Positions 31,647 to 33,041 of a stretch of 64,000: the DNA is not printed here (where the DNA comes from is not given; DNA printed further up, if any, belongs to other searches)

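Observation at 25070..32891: Seven-gene all-exported cluster bracketed by two His-His paralogues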

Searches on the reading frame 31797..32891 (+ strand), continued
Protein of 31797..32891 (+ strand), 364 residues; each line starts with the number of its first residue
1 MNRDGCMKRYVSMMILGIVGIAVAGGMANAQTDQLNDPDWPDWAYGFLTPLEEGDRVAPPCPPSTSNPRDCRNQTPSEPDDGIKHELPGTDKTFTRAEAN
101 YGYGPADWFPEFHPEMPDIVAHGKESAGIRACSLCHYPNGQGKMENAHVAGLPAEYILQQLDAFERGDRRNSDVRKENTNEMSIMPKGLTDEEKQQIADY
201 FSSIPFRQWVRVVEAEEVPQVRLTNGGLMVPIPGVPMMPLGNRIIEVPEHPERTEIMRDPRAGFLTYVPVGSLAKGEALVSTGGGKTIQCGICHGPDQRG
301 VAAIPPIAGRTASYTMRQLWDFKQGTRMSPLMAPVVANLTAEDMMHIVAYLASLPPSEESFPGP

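Call 93: find_encoding_contigs(protein=P0237, flank=6000, max_places=1)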
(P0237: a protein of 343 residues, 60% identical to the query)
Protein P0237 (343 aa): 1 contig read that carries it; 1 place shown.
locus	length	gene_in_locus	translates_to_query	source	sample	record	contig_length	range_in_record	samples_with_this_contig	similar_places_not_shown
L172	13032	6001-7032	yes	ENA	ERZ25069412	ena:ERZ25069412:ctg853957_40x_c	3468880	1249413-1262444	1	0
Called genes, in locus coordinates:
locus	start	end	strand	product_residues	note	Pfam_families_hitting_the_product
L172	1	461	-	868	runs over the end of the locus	PF17900:Peptidase_M1_N, PF01433:Peptidase_M1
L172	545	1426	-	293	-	PF01510:Amidase_2, PF01471:PG_binding_1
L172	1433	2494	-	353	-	PF00089:Trypsin, PF10459:Peptidase_S46 (faint), PF13365:Trypsin_2, PF13180:PDZ_2, PF17820:PDZ_6 (weak)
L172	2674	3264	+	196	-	PF10399:UCR_Fe-S_N, PF00355:Rieske (weak)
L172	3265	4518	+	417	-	PF00033:Cytochrome_B, PF13631:Cytochrom_B_N_2, PF00032:Cytochrom_B_C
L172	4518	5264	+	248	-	PF02167:Cytochrom_C1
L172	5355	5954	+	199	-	PF02798:GST_N, PF13417:GST_N_3, PF13409:GST_N_2, PF00043:GST_C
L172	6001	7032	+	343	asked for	PF00034:Cytochrom_C (faint), PF13442:Cytochrome_CBB3 (faint)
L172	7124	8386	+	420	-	PF01436:NHL (faint)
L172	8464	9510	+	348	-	PF19649:DUF6152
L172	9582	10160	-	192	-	PF13580:SIS_2, PF01380:SIS (weak)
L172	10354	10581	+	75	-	-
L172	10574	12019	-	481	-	PF04348:LppC, PF13458:Peripla_BP_6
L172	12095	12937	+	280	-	PF00590:TP_methylase, PF23016:RsmI_C (weak)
